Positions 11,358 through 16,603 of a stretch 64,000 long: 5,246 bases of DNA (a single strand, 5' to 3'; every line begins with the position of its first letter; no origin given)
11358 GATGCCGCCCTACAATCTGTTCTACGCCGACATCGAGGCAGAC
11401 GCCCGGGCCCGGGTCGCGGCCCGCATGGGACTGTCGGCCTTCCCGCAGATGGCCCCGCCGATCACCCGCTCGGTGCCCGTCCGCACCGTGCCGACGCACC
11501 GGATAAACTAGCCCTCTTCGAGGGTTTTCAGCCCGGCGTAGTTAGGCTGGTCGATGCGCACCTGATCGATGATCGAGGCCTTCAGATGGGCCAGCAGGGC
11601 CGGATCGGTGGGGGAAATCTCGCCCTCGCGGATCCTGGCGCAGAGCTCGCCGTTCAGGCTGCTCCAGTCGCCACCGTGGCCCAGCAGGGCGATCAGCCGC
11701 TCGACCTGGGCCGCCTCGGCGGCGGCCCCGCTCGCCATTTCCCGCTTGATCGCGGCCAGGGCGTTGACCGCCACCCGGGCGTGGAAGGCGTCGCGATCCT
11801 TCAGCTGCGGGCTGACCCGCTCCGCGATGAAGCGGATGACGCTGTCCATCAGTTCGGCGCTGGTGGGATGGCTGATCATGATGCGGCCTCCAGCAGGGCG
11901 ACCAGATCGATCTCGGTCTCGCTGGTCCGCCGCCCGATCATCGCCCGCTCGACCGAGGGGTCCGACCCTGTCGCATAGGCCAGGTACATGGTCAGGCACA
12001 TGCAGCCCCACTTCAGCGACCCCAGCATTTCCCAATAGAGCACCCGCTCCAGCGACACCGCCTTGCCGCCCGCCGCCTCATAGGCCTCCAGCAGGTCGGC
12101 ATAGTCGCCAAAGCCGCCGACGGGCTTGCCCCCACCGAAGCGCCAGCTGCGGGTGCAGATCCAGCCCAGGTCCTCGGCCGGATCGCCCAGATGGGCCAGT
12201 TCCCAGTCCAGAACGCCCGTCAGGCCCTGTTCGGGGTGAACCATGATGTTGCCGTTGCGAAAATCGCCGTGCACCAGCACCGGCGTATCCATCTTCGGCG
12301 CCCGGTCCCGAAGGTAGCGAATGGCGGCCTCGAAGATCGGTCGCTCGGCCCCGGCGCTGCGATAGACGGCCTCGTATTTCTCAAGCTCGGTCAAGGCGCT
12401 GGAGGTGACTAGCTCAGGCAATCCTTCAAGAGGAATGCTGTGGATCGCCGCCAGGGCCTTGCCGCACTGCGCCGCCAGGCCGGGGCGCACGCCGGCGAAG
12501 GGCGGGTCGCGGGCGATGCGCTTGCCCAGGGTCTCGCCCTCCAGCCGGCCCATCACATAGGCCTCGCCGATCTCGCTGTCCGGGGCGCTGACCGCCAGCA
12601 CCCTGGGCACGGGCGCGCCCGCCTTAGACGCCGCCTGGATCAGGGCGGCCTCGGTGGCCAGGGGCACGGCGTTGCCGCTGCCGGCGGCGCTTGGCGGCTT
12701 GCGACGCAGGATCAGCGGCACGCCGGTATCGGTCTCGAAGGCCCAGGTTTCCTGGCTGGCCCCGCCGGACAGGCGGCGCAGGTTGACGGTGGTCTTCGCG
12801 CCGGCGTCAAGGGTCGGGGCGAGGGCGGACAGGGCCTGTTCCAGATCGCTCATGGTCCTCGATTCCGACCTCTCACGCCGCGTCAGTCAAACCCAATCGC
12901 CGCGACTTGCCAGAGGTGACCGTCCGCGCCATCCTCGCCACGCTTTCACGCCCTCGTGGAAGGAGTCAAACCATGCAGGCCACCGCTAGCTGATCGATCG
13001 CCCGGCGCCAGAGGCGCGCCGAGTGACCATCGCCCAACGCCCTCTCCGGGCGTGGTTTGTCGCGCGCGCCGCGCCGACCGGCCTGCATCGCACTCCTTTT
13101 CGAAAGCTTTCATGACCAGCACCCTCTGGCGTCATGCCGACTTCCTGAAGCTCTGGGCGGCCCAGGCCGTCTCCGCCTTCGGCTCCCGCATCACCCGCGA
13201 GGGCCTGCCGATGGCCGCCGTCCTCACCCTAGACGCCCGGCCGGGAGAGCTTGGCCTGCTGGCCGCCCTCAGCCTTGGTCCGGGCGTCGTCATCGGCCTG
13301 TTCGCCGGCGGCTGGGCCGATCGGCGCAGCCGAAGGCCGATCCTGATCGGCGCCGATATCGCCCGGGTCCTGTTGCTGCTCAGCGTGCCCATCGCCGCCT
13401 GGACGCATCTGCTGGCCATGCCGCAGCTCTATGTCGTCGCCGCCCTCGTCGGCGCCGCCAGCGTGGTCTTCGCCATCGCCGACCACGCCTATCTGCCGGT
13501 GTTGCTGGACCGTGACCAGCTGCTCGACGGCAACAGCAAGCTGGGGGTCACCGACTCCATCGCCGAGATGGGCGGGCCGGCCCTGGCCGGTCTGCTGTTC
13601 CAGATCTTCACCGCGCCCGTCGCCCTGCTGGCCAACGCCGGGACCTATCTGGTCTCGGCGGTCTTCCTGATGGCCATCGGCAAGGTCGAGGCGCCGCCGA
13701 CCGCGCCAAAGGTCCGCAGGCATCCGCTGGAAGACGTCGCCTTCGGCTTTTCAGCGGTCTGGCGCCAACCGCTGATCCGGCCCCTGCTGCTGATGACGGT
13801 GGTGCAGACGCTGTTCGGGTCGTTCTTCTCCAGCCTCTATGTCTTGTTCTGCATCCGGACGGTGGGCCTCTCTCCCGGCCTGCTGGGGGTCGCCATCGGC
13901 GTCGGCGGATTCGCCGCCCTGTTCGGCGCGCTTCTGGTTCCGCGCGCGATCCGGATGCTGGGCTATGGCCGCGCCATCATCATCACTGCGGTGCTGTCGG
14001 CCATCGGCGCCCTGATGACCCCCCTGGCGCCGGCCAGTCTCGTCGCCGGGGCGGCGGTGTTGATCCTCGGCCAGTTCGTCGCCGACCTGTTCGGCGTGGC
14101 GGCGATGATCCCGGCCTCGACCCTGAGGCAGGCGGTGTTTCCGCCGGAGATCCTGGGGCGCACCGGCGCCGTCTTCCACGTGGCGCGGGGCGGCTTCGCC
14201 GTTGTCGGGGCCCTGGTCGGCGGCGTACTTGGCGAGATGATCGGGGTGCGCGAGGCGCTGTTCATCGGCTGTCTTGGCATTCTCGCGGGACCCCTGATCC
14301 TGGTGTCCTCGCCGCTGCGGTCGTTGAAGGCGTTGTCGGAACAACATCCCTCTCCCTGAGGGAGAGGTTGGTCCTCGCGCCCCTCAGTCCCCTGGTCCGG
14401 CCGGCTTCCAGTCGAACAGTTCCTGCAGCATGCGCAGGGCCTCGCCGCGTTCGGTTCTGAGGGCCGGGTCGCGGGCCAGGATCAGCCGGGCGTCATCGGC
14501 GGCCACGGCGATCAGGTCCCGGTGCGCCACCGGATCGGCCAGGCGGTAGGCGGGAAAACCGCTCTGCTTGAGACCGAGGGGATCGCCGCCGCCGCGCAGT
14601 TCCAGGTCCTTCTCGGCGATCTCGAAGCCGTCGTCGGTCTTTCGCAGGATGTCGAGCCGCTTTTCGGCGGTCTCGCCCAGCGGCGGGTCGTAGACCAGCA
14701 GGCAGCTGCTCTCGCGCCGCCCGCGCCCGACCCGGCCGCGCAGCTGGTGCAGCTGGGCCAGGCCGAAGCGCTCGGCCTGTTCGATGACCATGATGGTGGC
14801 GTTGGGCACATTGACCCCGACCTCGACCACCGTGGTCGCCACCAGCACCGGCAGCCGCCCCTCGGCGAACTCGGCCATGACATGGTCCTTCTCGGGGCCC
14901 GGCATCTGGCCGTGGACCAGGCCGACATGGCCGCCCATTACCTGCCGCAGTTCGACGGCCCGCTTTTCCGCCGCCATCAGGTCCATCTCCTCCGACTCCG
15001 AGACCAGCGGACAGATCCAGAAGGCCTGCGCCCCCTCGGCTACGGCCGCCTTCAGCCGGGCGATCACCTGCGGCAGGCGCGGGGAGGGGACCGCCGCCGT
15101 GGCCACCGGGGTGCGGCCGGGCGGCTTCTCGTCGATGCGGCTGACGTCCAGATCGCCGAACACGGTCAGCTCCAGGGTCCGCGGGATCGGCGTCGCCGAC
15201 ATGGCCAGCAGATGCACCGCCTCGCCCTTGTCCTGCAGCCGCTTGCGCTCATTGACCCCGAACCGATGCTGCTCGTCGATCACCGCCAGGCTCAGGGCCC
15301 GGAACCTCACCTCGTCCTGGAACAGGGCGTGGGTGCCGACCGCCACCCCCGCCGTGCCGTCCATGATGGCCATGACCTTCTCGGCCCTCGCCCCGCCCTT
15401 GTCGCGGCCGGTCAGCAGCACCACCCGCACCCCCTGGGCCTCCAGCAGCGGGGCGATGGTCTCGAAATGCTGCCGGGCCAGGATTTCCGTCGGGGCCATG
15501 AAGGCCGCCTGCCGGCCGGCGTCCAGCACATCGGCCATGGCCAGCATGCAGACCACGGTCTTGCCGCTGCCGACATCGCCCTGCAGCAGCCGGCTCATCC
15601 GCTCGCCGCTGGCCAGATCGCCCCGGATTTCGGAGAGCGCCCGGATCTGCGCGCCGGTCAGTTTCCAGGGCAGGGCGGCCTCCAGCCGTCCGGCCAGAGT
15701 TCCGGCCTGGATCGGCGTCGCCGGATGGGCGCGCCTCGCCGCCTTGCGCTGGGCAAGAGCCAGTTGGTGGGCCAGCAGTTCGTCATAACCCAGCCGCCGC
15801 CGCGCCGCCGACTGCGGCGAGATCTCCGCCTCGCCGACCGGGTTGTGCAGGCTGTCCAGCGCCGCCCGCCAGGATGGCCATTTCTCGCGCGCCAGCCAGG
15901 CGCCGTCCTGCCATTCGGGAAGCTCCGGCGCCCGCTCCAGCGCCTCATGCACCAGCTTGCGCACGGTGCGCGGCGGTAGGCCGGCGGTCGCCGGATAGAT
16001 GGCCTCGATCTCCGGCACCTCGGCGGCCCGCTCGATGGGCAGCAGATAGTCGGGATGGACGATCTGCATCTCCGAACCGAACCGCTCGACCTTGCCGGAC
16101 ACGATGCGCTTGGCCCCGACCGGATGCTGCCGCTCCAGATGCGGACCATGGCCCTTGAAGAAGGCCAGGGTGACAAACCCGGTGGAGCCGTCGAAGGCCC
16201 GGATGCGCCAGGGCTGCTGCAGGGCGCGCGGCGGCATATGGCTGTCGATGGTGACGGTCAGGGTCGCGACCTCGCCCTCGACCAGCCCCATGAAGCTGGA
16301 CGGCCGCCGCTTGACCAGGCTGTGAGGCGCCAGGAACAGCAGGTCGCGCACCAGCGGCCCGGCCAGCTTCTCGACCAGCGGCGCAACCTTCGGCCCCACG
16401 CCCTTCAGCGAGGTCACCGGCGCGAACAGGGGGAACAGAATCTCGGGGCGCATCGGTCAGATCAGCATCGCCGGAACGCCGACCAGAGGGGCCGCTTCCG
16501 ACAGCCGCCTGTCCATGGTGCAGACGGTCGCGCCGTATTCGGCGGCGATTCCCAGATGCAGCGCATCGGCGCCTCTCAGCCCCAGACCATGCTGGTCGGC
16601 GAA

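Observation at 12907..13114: Candidate leader-peptide translational attenuator controlling an MFS efflux pump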

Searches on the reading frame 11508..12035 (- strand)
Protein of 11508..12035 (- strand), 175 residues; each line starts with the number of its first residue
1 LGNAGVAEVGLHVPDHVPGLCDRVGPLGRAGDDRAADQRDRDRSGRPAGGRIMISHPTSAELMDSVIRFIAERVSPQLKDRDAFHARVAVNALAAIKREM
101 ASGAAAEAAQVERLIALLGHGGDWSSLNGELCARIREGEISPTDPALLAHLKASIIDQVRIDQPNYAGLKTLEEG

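Call 21: search_protein_families(library=ncbifam, proteins=[window:11508-12035:-], max_evalue=0.01)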
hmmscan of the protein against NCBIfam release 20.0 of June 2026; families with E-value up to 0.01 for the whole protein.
window:11508-12035:- (175 aa): 0 families

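Call 52: search_protein_families(library=pfam, proteins=[window:11508-12035:-], max_evalue=0.01)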
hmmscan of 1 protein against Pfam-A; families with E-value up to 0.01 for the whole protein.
window:11508-12035:- (175 aa): 1 family
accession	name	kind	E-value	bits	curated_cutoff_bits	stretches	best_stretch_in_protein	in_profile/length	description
PF19802.4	DUF6285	-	2.4e-31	108.7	28.1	1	76-166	1-91/91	Domain of unknown function (DUF6285)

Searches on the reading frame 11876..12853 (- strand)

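Call 3: search_protein_families(library=pfam, proteins=[window:11876-12853:-])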
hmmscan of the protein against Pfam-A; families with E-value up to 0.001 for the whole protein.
window:11876-12853:- (325 aa): 2 families
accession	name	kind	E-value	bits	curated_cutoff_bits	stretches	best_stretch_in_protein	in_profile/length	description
PF01636.29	APH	-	1.2e-42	146.8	23.2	1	25-252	2-219/239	Phosphotransferase enzyme family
PF07914.17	DUF1679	-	7.8e-05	22.2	24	1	190-231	267-312/414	Uncharacterized oxidoreductase dhs-27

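Call 21: search_protein_families(library=ncbifam, proteins=[window:11876-12853:-], max_evalue=0.01)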
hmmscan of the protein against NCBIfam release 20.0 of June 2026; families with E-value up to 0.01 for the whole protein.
window:11876-12853:- (325 aa): 15 families
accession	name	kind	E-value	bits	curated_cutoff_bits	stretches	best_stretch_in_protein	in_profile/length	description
NF038156.1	lant_syn_V_LxmK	equivalog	7.4e-12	45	315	1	14-231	10-229/347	class V lanthionine synthetase subunit LxmK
NF033068.1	APH_3p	equivalog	9.4e-09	35.1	205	1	31-277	21-251/255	APH(3') family aminoglycoside O-phosphotransferase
NF000255.1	macrolide_MphF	exception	4.8e-08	32.8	650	1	191-298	191-284/299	Mph(F) family macrolide 2'-phosphotransferase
NF041268.1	capreo_Cph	equivalog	2e-07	30.9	390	1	61-231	48-225/285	capreomycin phosphotransferase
TIGR02721.1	ycfN_thiK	equivalog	3.6e-07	29.6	299.45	1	28-234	4-187/256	thiamine kinase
NF000254.1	macrolide_MphA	exception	5.3e-06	26.1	550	1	177-266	180-259/293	Mph(A) family macrolide 2'-phosphotransferase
TIGR03724.2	arch_bud32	equivalog_domain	8.5e-06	25.4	125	1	67-140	42-104/193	KEOPS complex kinase/ATPase Bud32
NF000241.1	MPH_3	exception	1.3e-05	24.7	500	1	179-230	176-227/293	Mph(E)/Mph(G) family macrolide 2'-phosphotransferase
NF011463.0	PRK14879.1-4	equivalog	4.3e-05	23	188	0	67-140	67-133/237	Kae1-associated kinase Bud32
NF000088.1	viomycin_Vph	equivalog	0.00012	21.5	400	1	121-235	126-237/293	viomycin phosphotransferase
NF000240.1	macrolide_MphC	exception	0.00024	20.6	550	1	191-229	192-230/299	Mph(C) family macrolide 2'-phosphotransferase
NF012158.1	macrolide_MphE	exception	0.00043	19.6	640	1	188-230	185-227/294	Mph(E) family macrolide 2'-phosphotransferase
NF000242.2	macrolide_MphB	exception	0.0019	17.5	615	1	130-229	127-232/299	Mph(B) family macrolide 2'-phosphotransferase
NF046102.1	CellCycRegCcrZ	equivalog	0.0039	16.7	400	1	176-233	136-194/260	cell cycle regulator CcrZ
NF038056.1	macrolide_MphM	exception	0.0049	16.5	610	1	132-229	125-228/298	macrolide 2'-phosphotransferase MphM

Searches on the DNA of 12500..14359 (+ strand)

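Call 4: search_rna_families(source=window, start=12500, end=13500, threshold=evalue, max_evalue=10)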
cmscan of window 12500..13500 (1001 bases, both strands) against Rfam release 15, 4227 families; matches with E-value up to 10: 7.
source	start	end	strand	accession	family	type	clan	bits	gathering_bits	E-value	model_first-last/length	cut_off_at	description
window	13270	13378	+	RF04012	MIR7532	Gene; miRNA;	-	17.1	100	7.8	1-106/106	no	MIR7532 microRNA precursor family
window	12794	12895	+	RF00766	mir-335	Gene; miRNA;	-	16.4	64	1.9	1-92/92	no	mir-335 microRNA precursor family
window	13267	13297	-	RF01275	sR22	Gene; snRNA; snoRNA; CD-box;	-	15.5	40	3.8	1-58/58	no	Small nucleolar RNA sR22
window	12803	12879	+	RF03629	mir-641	Gene; miRNA;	-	15.5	100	10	1-98/98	no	mir-641 microRNA precursor family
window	12762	12777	+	RF01317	CRISPR-DR4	Gene; CRISPR;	CL00014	15.1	35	7.5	6-21/28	no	CRISPR RNA direct repeat element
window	13264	13297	-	RF01145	sR14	Gene; snRNA; snoRNA; CD-box;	-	10.6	38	6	1-54/54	no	Small nucleolar RNA sR14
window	13278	13371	+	RF01390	isrG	Gene; sRNA;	-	10.2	100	3.5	1-279/279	no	isrG Hfq binding RNA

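Call 53: search_rna_families(sources=[L058, L059, L060, L055, L054], threshold=evalue, max_evalue=0.1)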
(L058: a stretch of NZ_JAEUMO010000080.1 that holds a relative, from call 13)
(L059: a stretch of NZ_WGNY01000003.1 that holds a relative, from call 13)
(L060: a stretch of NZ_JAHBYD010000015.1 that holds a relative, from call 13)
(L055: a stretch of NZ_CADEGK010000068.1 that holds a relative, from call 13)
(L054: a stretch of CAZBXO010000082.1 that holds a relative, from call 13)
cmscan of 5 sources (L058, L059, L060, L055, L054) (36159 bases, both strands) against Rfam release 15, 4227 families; matches with E-value up to 0.1: 0.
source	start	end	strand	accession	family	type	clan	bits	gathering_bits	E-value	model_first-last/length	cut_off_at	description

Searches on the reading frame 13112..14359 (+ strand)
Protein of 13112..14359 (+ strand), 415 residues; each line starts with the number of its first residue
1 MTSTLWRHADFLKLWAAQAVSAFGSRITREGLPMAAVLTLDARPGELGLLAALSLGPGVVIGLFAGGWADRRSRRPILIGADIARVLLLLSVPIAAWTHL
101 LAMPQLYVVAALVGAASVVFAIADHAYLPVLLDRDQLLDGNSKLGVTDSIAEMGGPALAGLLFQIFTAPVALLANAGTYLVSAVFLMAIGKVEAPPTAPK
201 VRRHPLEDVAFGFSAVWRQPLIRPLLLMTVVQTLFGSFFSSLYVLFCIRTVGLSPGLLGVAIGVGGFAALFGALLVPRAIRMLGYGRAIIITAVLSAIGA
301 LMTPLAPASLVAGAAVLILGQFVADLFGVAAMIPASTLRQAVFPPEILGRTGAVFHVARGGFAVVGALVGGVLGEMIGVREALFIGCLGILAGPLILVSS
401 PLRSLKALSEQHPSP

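Call 3: search_protein_families(library=pfam, proteins=[window:13112-14359:+])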
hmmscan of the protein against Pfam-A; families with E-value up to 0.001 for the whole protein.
window:13112-14359:+ (415 aa): 2 families
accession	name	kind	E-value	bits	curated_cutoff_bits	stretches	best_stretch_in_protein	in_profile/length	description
PF07690.21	MFS_1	-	6.7e-23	81.6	33.4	1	14-319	1-304/347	Major Facilitator Superfamily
PF05977.19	MFS_3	-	1e-20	74.1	27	1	7-408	8-401/524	Transmembrane secretion effector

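Call 13: find_related_loci(query=window:13112-14359:+, collection=genome_contigs, flank=3000)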
Query window:13112-14359:+ (415 aa) in genome_contigs; peptide patterns used: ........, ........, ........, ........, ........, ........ (x = any residue, [..] = any of these).
396 stretches matched a pattern; 131 encode a relative of the query (tblastn E <= 1e-3); the best 80 are kept; 80 distinct loci.
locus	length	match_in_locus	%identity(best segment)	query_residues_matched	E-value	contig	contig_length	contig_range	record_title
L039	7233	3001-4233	92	1-411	0e+0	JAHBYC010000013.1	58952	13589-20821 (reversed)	MAG: Caulobacter sp. isolate ACE_PRO14 PRO14_13, whole genome shotgun sequence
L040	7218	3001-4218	71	1-406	1e-174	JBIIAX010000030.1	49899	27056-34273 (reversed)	MAG: Caulobacter sp. isolate ME2000-06-06pf_3300042549_group1_bin95 Rohwer_bin1847_scaffold_1_c2, whole genome shotgun s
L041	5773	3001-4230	67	1-410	3e-167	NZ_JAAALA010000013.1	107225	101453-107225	Caulobacter sp. SLTY SLTYS3_13, whole genome shotgun sequence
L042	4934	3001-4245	66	1-414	2e-164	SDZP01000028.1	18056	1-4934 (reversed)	MAG: Caulobacteraceae bacterium isolate PMG_203 scaffold_4596, whole genome shotgun sequence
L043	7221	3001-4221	63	4-410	2e-161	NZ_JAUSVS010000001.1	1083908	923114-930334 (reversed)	Caulobacter ginsengisoli strain DSM 18695 Ga0480221_01, whole genome shotgun sequence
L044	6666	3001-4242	64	1-414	5e-159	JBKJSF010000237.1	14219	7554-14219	MAG: Caulobacter sp. isolate ant_bin.568 k117_613426, whole genome shotgun sequence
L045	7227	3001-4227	62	2-410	3e-156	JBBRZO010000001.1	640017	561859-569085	MAG: Caulobacterales bacterium isolate metawrap_la5_5 metawrap_la5_5_K_933255_L_640017_cov_26.6753, whole genome shotgun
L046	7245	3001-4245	66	1-415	6e-155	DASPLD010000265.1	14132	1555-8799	MAG TPA_asm: Caulobacter sp. isolate SMAG_U12053 k141_1773373, whole genome shotgun sequence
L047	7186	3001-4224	64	3-410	1e-152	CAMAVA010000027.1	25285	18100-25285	MAG: Brevundimonas vancanneytii isolate AE-24oct19-99 genome assembly, contig: AE-24oct19-C2660, whole genome shotgun se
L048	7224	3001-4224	64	3-410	1e-152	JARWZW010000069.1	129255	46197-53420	MAG: Caulobacter sp. isolate D15.bin.28 k141_31515, whole genome shotgun sequence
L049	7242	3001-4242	65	1-414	1e-147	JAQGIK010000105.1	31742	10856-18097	MAG: Caulobacter sp. isolate RYN_457 scaffold_692056, whole genome shotgun sequence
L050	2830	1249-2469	51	2-406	1e-120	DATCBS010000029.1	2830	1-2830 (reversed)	MAG TPA_asm: Caulobacteraceae bacterium isolate SMAG_U7679 k141_194818, whole genome shotgun sequence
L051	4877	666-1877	55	2-406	2e-114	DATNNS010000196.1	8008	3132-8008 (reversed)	MAG TPA_asm: Rhizomicrobium sp. isolate SMAG_U11511 k141_189762, whole genome shotgun sequence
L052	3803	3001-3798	70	1-266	4e-114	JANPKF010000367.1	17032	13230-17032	MAG: Caulobacteraceae bacterium isolate VAR_61_metabat_298 VAR_61_k141_2674322, whole genome shotgun sequence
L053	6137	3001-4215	51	4-406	6e-106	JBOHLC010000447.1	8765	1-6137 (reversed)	MAG: Caulobacteraceae bacterium isolate TC-S_concoct.bin.26 k127_1614962, whole genome shotgun sequence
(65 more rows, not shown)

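Call 21: search_protein_families(library=ncbifam, proteins=[window:13112-14359:+], max_evalue=0.01)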
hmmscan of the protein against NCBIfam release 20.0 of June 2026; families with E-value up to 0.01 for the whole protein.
window:13112-14359:+ (415 aa): 7 families
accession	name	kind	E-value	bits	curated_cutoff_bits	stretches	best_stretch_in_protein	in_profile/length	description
TIGR00900.1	2A0121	subfamily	9.6e-51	173.2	319.6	1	11-378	1-364/364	H+ Antiporter protein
NF007792.0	PRK10489.1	equivalog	2.1e-20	73.1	324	1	3-409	11-409/419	enterobactin transporter EntS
NF012178.0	tet_MFS_V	exception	3.7e-14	52.7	640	1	10-384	9-381/409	tetracycline efflux MFS transporter Tet(V)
NF000246.1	macrolide_MefC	exception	1.6e-09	37.3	870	1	11-399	10-395/407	macrolide efflux MFS transporter Mef(C)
NF000051.1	macrolide_MefB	exception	2.5e-08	33.3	800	1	10-388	10-383/409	macrolide efflux MFS transporter Mef(B)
NF006386.0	PRK08633.1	equivalog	5.9e-08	30.9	1221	1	50-190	52-189/1147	acyl-[ACP]--phospholipid O-acyltransferase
NF000245.1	macrolide_MefA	exception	8.6e-07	28.4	675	1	9-391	9-387/405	macrolide efflux MFS transporter Mef(A)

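Call 50: search_solved_structures(query=window:13112-14359:+, max_evalue=0.01)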
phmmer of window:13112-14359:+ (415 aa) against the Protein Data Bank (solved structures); distinct sequences matched with E-value up to 0.01: 0.

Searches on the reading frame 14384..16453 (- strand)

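Call 3: search_protein_families(library=pfam, proteins=[window:14384-16453:-])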
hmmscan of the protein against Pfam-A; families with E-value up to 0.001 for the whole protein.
window:14384-16453:- (689 aa): 5 families
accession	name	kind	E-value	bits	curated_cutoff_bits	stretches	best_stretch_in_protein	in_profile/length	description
PF00270.35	DEAD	-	9.2e-22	78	26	1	286-428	15-165/167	DEAD/DEAH box helicase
PF00271.37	Helicase_C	-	8.8e-17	61.8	23.5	1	472-577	13-108/110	Helicase conserved C-terminal domain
PF04851.21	ResIII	-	1.8e-10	41.4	22.5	1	265-422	4-162/164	Type III restriction enzyme, res subunit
PF19833.4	RecG_dom3_C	-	1.4e-08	35.1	26.8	1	606-681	1-78/87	ATP-dependent DNA helicase RecG, domain 3, C-terminal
PF22232.2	TraI_hel_assoc_N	-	0.00086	20.3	27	0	327-410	9-88/99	TraI helicase-associated ssDNA bd, N-terminal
